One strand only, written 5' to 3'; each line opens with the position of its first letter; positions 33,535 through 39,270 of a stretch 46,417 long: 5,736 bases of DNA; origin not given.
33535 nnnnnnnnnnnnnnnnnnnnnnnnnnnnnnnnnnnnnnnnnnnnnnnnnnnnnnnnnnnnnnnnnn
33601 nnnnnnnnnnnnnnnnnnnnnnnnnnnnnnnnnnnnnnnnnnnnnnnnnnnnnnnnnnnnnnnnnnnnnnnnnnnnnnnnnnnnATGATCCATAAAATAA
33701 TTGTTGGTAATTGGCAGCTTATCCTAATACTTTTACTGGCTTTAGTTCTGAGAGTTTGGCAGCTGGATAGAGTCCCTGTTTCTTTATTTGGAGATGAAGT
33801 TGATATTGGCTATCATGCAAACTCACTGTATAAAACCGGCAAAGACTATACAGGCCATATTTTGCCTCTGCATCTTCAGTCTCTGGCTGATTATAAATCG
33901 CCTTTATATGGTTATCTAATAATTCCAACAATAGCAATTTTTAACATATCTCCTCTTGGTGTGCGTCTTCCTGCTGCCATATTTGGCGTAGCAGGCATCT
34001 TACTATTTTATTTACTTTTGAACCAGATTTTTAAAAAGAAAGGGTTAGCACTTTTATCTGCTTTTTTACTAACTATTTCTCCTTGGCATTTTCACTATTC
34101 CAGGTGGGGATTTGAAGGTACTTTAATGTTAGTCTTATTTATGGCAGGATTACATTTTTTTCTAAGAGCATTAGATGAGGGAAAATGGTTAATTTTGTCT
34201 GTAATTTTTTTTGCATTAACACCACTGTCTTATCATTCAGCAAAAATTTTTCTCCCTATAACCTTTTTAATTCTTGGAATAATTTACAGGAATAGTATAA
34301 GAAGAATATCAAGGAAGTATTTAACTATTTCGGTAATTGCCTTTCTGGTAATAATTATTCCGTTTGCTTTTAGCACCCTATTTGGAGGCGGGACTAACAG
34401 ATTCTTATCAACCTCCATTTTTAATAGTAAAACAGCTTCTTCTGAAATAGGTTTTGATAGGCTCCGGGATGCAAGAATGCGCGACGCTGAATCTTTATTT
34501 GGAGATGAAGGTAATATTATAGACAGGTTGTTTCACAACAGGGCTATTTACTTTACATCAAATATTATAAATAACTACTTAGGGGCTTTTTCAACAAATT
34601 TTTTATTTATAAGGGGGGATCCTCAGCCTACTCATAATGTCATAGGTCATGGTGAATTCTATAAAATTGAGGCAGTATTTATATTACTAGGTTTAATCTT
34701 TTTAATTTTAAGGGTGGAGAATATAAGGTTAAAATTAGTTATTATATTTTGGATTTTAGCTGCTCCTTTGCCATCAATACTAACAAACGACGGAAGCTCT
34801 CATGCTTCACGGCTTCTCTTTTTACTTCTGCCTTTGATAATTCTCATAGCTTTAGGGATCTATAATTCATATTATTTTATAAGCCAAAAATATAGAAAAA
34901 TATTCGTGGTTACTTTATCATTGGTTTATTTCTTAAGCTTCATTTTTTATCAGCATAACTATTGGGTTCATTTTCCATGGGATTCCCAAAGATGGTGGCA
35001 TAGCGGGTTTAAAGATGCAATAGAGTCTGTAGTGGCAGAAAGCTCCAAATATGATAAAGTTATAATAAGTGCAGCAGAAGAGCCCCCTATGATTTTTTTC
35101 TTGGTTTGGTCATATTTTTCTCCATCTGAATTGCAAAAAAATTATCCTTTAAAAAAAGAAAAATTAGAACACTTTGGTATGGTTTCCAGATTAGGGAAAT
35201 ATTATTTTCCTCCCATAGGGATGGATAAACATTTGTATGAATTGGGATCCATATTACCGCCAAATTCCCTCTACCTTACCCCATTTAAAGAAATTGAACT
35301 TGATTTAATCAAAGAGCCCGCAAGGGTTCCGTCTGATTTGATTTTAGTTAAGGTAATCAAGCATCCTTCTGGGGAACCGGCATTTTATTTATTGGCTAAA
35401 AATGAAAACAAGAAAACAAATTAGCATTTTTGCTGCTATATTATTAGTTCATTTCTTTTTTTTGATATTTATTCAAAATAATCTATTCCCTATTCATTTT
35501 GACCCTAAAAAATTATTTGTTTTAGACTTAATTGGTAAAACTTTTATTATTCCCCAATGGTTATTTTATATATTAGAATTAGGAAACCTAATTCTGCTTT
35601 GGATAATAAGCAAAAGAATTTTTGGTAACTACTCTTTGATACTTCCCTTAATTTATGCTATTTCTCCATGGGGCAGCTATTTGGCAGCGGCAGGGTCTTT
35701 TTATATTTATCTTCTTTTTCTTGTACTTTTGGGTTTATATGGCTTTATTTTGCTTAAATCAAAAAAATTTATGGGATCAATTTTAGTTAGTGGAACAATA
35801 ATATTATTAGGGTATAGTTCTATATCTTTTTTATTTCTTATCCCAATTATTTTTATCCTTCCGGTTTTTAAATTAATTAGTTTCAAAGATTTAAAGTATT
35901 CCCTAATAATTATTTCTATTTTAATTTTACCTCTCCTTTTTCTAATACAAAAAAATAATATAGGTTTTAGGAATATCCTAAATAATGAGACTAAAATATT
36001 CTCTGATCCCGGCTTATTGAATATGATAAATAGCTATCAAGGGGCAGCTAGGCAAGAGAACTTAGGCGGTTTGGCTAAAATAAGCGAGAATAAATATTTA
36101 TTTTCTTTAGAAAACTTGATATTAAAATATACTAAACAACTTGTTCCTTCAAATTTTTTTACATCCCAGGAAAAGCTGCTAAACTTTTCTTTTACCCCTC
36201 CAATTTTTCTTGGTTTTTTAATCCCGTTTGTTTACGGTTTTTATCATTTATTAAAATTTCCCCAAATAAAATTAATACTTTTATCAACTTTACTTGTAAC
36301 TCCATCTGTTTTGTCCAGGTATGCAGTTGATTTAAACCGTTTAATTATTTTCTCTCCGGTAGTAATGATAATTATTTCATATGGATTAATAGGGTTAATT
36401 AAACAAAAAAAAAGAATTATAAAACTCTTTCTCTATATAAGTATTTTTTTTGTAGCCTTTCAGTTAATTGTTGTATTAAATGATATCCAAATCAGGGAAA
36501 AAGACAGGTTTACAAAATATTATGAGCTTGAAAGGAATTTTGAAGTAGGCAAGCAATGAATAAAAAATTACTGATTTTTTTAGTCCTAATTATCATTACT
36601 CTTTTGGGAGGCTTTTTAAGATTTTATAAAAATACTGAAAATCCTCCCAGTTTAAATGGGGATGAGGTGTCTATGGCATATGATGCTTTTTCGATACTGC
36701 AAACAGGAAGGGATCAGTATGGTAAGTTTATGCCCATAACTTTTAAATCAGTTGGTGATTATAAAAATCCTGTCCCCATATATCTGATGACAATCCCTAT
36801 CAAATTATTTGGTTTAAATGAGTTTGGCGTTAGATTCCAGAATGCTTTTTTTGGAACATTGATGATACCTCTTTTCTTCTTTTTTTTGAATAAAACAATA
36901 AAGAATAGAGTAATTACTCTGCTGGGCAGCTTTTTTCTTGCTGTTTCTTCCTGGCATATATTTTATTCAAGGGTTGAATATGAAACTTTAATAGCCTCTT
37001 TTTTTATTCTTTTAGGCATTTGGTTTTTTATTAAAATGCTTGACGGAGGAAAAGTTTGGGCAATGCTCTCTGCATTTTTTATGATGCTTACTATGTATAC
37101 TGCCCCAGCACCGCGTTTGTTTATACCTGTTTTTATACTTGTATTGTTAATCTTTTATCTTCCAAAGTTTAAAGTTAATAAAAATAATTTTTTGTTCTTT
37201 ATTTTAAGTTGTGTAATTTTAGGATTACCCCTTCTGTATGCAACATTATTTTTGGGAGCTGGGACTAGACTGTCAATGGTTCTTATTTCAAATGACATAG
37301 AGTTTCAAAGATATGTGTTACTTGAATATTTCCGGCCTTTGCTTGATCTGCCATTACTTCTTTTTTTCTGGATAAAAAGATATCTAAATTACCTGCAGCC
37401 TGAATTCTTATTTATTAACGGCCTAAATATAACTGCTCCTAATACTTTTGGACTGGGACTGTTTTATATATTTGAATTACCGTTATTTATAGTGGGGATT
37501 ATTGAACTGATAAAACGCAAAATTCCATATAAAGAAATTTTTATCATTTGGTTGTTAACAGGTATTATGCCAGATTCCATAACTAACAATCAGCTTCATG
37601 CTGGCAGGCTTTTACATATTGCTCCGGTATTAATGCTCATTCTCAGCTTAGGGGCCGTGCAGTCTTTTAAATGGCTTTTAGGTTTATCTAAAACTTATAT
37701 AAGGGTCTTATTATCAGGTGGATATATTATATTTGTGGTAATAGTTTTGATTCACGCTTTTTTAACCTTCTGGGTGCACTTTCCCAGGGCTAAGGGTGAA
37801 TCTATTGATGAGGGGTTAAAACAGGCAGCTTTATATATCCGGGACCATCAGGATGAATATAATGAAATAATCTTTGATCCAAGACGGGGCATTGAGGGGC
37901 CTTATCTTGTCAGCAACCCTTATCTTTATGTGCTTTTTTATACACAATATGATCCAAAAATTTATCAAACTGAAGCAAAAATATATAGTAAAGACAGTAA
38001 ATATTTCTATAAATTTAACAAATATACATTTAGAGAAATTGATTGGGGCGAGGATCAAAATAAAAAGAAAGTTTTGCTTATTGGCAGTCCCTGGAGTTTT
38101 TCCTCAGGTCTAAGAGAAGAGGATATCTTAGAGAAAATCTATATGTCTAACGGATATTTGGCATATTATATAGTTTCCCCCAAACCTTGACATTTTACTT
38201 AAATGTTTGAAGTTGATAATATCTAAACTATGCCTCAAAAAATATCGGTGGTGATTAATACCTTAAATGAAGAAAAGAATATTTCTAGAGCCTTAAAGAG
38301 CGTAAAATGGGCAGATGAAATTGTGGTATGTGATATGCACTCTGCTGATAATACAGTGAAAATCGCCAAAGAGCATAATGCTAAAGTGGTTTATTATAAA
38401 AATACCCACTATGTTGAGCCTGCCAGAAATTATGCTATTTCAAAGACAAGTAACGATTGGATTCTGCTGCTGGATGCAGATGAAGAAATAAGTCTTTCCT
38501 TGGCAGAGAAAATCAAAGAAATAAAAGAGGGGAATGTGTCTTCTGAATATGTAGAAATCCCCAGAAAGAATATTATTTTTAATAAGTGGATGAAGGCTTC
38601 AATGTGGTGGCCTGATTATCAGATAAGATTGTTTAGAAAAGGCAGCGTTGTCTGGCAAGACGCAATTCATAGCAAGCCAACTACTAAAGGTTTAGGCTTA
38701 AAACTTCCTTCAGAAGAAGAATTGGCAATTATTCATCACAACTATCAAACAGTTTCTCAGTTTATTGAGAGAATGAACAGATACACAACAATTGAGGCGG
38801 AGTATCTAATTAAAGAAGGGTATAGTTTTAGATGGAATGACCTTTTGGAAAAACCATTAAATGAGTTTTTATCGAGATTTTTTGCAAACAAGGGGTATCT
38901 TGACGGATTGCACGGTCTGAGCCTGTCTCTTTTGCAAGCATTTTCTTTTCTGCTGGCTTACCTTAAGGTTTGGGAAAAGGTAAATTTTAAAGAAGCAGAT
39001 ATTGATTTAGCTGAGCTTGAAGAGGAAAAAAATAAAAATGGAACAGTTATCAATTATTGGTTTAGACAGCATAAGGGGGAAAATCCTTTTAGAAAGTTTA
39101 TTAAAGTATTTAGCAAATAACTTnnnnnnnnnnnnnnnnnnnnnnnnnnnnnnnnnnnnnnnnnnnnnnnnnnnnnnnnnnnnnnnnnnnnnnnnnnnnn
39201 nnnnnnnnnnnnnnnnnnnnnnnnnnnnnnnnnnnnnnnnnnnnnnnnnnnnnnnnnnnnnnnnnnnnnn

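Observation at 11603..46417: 35-kb locus with about 16 GT-C enzymes: an ER-like lipid-donor glycan assembly line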

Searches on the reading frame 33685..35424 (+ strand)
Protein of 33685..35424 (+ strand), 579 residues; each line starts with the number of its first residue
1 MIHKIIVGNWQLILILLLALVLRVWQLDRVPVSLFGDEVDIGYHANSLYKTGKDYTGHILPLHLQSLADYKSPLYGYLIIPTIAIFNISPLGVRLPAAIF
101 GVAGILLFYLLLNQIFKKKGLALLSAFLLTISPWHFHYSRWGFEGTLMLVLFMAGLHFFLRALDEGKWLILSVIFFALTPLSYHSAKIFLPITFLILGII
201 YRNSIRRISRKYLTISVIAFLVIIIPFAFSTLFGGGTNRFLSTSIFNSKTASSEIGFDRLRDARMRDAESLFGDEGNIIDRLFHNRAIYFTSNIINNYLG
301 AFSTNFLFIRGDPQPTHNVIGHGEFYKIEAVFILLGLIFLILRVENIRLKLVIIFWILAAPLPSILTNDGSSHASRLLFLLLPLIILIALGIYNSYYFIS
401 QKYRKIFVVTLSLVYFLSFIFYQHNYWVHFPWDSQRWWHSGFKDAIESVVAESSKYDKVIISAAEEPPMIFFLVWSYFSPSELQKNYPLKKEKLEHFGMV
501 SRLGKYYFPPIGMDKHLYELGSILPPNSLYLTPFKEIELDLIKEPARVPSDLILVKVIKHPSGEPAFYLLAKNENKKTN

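Call 4: search_protein_families(library=pfam, proteins=[window:33685-35424:+], max_evalue=0.01)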
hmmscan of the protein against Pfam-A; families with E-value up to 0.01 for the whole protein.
window:33685-35424:+ (579 aa): 2 families
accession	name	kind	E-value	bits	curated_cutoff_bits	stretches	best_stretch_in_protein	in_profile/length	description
PF13231.12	PMT_2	-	5.1e-13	50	26.1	1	71-224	2-155/160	Dolichyl-phosphate-mannose-protein mannosyltransferase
PF02366.24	PMT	-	0.00011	22.3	22.7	1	14-231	2-234/245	Dolichyl-phosphate-mannose-protein mannosyltransferase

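Call 48: search_solved_structures(query=window:33685-35424:+, max_evalue=1, show_alignments=2)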
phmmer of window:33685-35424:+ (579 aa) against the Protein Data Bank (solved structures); distinct sequences matched with E-value up to 1: 0.

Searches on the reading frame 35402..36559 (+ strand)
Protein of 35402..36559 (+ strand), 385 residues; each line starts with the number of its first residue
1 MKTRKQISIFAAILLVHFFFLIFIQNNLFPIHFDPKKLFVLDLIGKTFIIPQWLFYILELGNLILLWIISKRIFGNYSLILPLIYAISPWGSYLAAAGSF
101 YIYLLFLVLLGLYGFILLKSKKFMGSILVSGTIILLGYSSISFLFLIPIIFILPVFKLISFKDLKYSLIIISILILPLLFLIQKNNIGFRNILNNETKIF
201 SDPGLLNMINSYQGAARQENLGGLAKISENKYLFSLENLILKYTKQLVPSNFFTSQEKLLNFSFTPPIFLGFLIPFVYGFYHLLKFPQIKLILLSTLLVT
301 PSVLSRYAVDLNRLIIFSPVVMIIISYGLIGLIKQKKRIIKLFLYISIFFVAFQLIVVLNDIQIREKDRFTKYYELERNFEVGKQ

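Call 4: search_protein_families(library=pfam, proteins=[window:35402-36559:+], max_evalue=0.01)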
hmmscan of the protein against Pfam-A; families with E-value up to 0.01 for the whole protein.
window:35402-36559:+ (385 aa): 0 families

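Call 10: search_protein_families(library=ncbifam, proteins=[window:35402-36559:+], max_evalue=0.1)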
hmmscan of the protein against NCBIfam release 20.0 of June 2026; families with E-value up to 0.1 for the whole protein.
window:35402-36559:+ (385 aa): 0 families

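Call 15: search_solved_structures(query=window:35402-36559:+, max_evalue=10)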
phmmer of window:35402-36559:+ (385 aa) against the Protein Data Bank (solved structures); distinct sequences matched with E-value up to 10: 0.

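Call 19: find_homologous_proteins(query=window:35402-36559:+, max_evalue=0.001)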
Query window:35402-36559:+ (385 aa): 119 proteins with E <= 0.001 among 8000 candidates.
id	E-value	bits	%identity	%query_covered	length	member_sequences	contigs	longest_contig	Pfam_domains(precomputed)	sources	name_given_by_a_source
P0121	2.4e-233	792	100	100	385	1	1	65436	-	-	-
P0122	1.4e-164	566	69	100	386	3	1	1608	-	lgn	-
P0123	3.9e-164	564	69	100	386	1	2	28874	-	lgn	-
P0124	1.9e-163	562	68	100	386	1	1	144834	-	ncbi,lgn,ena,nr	ncbi:MAG: Uncharacterized protein G01um10147_66 [Microgenomates group bacterium Gr01-1014_7]|nr:MAG:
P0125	6.5e-141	488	63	99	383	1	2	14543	-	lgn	-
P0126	7.2e-134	465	60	97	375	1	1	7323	-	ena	-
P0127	3.6e-129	449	57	99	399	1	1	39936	-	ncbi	-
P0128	8.9e-122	425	59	100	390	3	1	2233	-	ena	-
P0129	6.3e-121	422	56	100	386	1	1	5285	-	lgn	-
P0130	2.0e-120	421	56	100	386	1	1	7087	-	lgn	-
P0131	8.3e-119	415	56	100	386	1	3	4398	-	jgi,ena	-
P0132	2.2e-116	407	56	100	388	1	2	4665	-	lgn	-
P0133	1.0e-115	405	53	100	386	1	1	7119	-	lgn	-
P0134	1.5e-115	405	54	100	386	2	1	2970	-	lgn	-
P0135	2.3e-113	397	55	100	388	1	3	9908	-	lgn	-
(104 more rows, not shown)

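Call 22: search_protein_families(library=pfam, alignment_id=A2, max_evalue=0.01)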
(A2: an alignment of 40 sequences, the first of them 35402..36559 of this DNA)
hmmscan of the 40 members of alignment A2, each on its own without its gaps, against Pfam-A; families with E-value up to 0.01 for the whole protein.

A. member 1, window:35402-36559:+ (385 aa): 0 families

B. families by the number of members that match (of 40 scanned): 2 families
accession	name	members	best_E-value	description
PF13231.12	PMT_2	4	1.5e-06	Dolichyl-phosphate-mannose-protein mannosyltransferase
PF07695.17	7TMR-DISM_7TM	1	0.0011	7TM diverse intracellular signalling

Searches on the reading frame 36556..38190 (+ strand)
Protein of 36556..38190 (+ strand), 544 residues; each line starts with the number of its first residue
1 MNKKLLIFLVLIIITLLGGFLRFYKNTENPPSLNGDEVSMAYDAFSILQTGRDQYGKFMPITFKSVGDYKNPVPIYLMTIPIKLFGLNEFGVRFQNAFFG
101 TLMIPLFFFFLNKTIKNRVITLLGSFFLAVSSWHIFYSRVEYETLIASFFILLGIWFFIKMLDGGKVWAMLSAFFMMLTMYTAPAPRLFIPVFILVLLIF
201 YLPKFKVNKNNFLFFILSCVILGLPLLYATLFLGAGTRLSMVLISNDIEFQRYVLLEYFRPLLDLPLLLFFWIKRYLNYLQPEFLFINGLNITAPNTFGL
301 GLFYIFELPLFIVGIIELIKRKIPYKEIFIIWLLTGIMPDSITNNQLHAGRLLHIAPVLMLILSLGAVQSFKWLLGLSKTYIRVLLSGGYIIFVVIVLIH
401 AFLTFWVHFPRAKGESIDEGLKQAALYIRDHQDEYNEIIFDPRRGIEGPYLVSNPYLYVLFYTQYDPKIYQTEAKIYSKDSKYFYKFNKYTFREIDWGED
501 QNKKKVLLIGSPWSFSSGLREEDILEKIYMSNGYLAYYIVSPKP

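Call 4: search_protein_families(library=pfam, proteins=[window:36556-38190:+], max_evalue=0.01)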
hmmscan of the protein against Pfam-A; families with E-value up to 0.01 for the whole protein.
window:36556-38190:+ (544 aa): 2 families
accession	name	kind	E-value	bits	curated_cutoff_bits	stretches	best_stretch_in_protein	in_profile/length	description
PF02366.24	PMT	-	0.00052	20.1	22.7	1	13-179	2-176/245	Dolichyl-phosphate-mannose-protein mannosyltransferase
PF13231.12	PMT_2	-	0.00062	20.4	26.1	1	71-227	3-158/160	Dolichyl-phosphate-mannose-protein mannosyltransferase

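Call 10: search_protein_families(library=ncbifam, proteins=[window:36556-38190:+], max_evalue=0.1)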
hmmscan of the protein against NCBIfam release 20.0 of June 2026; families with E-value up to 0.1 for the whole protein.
window:36556-38190:+ (544 aa): 1 family
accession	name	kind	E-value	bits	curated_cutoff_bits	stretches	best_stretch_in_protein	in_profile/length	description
TIGR03663.1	TIGR03663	subfamily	1.7e-10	40.5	126.25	1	10-209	3-190/435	flippase activity-associated protein Agl23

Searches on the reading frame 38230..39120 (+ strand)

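Call 4: search_protein_families(library=pfam, proteins=[window:38230-39120:+], max_evalue=0.01)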
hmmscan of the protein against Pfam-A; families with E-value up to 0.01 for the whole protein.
window:38230-39120:+ (296 aa): 4 families
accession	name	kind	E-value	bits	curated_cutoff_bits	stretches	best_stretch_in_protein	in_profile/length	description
PF00535.33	Glycos_transf_2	-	2e-19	70.6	23.3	1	6-139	1-146/168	Glycosyl transferase family 2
PF13704.12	Glyco_tranf_2_4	-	4.1e-05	24.4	27.5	1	28-88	19-85/98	Glycosyl transferase family 2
PF10111.15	Glyco_tranf_2_2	-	9.2e-05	22.5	27.3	1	6-98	1-105/276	Glycosyltransferase like family 2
PF13641.12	Glyco_tranf_2_3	-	0.00044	20.8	27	1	2-84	1-96/230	Glycosyltransferase like family 2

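Call 31: search_protein_families(library=ncbifam, proteins=[window:38230-39120:+], max_evalue=0.001)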
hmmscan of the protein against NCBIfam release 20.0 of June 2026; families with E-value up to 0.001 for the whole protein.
window:38230-39120:+ (296 aa): 11 families
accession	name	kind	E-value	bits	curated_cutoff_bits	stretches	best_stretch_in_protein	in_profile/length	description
TIGR04195.1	S_glycosyl_SunS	equivalog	4.3e-12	45.6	350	1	5-176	59-228/421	SunS family peptide S-glycosyltransferase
TIGR04283.1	glyco_like_mftF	equivalog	1.2e-11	44.7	182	1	5-126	1-126/221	TIGR04283 family arsenosugar biosynthesis glycosyltransferase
NF050050.1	ProtGlycPglI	equivalog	2.9e-09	36.7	500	1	4-101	3-111/306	GalNAc(5)-diNAcBac-PP-undecaprenol beta-1,3-glucosyltransferase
TIGR04182.1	glyco_TIGR04182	equivalog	3.4e-09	36.5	325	1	5-94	2-92/293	S-layer glycoprotein N-glycosyltransferase AglJ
NF010496.0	PRK13915.1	equivalog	1.8e-07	30.5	262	1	3-58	31-93/307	glucosyl-3-phosphoglycerate synthase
NF007482.0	PRK10073.1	equivalog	4.7e-05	22.6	423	1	3-98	6-109/334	glycosyltransferase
NF041391.1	DPhHxTase_Halo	equivalog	0.00026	20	375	1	11-98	3-93/213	dolichyl-phosphate hexose transferase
NF038299.1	EPS_HpsN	equivalog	0.0003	19.9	425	1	4-88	2-95/317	hormogonium polysaccharide biosynthesis glycosyltransferase HpsN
NF045692.1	OglycostaseCruG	equivalog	0.00036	19.6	600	0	4-85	42-138/386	2'-O-glycosyltransferase CruG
NF047683.1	TeichurnBiosyTuaG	equivalog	0.00064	19.4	400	1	4-88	7-100/252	teichuronic acid biosynthesis protein TuaG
NF038302.1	EPS_HpsE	equivalog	0.00067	18.7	300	0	5-86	3-98/307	hormogonium polysaccharide biosynthesis glycosyltransferase HpsE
